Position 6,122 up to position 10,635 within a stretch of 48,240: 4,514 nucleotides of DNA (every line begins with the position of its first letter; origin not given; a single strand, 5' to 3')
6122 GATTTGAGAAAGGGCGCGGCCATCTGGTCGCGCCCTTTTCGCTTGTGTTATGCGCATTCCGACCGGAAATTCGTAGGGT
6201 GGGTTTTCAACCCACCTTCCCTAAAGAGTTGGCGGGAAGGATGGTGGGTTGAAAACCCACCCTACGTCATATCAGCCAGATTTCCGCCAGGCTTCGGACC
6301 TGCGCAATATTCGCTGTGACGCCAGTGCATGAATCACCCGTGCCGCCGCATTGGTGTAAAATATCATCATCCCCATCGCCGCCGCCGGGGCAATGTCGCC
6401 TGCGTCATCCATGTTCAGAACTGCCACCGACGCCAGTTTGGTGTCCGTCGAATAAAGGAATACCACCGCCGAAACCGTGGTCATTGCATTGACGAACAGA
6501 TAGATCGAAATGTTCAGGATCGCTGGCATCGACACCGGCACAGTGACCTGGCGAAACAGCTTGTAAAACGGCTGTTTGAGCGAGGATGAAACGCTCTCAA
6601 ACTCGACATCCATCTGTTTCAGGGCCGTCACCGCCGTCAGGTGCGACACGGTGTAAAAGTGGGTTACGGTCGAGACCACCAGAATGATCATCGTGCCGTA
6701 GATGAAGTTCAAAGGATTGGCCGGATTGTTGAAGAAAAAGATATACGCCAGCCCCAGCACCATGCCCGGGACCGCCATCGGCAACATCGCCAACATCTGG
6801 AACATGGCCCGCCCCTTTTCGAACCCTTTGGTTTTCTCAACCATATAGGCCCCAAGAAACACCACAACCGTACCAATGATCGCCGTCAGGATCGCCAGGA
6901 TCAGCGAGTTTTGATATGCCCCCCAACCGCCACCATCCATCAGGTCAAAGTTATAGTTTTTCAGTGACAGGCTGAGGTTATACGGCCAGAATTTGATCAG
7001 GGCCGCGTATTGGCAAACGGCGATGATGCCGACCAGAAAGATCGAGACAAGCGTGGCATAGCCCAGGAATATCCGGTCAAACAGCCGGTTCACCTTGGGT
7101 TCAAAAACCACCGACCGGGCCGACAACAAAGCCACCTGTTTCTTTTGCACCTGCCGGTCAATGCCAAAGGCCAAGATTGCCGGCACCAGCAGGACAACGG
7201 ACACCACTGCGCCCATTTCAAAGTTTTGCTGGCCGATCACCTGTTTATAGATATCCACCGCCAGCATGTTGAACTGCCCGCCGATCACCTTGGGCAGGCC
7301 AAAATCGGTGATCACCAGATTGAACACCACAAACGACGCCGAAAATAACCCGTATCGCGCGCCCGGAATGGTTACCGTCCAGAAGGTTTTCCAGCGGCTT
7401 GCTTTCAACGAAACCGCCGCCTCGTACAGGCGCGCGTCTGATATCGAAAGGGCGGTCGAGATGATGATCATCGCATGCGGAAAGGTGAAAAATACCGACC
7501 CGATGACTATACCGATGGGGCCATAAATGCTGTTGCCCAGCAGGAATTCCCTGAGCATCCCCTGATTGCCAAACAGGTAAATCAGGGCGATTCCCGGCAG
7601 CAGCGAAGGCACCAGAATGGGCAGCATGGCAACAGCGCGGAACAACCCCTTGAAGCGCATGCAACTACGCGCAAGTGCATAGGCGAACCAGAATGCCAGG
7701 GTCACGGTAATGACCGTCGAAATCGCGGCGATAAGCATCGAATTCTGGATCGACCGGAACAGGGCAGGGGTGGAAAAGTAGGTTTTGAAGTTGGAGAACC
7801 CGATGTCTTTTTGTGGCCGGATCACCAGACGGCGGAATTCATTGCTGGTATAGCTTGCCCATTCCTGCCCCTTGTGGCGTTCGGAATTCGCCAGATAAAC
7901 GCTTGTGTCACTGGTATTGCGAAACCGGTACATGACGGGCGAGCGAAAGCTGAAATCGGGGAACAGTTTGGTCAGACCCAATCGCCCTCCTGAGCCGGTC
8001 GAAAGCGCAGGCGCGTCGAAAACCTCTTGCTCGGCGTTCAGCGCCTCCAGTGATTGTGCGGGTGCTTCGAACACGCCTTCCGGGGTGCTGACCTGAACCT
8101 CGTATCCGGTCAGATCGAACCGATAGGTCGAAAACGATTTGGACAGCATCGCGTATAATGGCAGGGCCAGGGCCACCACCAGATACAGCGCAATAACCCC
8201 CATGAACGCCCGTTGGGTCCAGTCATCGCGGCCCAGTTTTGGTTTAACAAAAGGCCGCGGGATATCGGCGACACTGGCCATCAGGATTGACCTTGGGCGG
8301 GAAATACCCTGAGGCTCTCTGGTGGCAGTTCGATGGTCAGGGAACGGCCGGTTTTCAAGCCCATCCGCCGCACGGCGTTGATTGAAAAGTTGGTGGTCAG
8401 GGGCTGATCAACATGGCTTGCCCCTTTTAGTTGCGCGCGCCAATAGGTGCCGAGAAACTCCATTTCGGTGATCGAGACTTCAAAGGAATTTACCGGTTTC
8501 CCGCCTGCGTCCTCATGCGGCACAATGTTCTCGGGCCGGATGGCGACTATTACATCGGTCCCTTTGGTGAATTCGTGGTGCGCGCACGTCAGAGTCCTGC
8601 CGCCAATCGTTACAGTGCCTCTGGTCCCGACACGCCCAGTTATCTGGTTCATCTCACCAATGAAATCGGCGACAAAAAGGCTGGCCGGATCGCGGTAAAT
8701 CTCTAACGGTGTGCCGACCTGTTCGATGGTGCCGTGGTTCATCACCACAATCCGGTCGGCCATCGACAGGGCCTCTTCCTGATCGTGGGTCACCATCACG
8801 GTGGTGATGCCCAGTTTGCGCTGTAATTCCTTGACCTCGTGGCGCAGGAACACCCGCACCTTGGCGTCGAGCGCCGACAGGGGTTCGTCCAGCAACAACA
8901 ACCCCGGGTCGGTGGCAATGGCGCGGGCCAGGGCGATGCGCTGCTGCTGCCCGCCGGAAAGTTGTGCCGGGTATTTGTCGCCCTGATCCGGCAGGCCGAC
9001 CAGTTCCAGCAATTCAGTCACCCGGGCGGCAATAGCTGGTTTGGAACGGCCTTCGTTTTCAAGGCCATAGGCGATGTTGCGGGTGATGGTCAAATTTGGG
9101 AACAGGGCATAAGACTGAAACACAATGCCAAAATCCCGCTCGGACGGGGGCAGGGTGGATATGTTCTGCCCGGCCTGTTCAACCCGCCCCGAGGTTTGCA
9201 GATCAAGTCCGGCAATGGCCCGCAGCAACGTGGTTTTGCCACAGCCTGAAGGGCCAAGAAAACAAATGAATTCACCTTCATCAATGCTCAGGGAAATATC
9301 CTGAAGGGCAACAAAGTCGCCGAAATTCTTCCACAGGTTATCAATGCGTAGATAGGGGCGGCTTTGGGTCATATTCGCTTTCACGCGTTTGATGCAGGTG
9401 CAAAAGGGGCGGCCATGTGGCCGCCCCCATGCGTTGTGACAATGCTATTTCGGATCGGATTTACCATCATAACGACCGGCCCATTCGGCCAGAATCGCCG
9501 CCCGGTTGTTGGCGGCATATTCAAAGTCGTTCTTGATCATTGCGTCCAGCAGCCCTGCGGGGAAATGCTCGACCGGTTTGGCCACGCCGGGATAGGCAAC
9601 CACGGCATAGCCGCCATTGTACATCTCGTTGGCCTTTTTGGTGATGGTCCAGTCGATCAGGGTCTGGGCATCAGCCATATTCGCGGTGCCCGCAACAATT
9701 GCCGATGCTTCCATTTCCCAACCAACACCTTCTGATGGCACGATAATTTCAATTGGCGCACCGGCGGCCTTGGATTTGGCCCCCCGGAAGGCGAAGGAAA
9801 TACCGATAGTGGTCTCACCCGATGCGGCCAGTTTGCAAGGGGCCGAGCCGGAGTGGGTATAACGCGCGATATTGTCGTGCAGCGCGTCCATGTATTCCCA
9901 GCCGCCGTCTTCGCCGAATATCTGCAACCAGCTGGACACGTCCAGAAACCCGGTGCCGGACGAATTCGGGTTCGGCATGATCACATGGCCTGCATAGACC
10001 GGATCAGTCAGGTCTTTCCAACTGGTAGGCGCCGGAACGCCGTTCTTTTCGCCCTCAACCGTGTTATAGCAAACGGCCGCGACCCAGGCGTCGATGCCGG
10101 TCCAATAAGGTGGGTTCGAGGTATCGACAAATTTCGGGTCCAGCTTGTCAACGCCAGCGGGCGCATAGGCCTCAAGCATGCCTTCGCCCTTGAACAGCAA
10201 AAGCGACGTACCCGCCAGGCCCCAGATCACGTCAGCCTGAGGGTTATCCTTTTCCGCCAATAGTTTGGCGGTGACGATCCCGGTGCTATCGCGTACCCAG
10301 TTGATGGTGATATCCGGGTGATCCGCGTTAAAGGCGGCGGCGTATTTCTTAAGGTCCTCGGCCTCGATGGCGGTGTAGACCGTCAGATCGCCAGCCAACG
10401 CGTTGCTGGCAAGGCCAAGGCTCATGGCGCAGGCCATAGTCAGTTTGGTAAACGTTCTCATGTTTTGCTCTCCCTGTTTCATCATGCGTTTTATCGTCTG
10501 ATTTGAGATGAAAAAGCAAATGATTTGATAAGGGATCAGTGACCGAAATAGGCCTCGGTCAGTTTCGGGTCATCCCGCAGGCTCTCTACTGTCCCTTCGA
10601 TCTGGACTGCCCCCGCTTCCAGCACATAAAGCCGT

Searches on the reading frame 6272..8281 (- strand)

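Call 58: search_protein_families(library=pfam, proteins=[window:6272-8281:-], max_evalue=0.00001)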
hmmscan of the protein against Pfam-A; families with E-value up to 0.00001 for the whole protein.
window:6272-8281:- (669 aa): 1 family
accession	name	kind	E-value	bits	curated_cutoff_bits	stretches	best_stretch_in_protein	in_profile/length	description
PF00528.27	BPD_transp_1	-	1.1e-17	64.8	26.4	2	200-381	9-181/184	Binding-protein-dependent transport system inner membrane component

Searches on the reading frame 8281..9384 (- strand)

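Call 58: search_protein_families(library=pfam, proteins=[window:8281-9384:-], max_evalue=0.00001)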
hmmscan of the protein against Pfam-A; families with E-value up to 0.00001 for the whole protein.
window:8281-9384:- (367 aa): 5 families
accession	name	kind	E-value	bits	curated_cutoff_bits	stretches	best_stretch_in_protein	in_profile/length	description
PF00005.33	ABC_tran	-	1.9e-34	119.7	25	1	27-169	1-136/137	ABC transporter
PF13304.12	AAA_21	-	1.3e-09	39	27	0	132-203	228-301/304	AAA domain, putative AbiEii toxin, Type IV TA system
PF08402.16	TOBE_2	-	4.5e-07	30.3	21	1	280-361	1-76/76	TOBE domain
PF02463.25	SMC_N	-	3.8e-06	26.9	40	0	37-215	24-211/220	RecF/RecN/SMC N terminal domain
PF09818.15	ABC_ATPase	-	1e-05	25.2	23.2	0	180-223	211-254/283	P-loop domain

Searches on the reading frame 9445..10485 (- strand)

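Call 58: search_protein_families(library=pfam, proteins=[window:9445-10485:-], max_evalue=0.00001)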
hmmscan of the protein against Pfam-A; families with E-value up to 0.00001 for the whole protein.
window:9445-10485:- (346 aa): 2 families
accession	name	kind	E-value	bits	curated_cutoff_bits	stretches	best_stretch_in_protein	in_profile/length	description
PF13343.11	SBP_bac_6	-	6.3e-25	88.5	24.6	1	82-305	2-224/245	Bacterial extracellular solute-binding protein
PF01547.30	SBP_bac_1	-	9.5e-14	52.5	26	1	42-286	5-306/307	Bacterial extracellular solute-binding protein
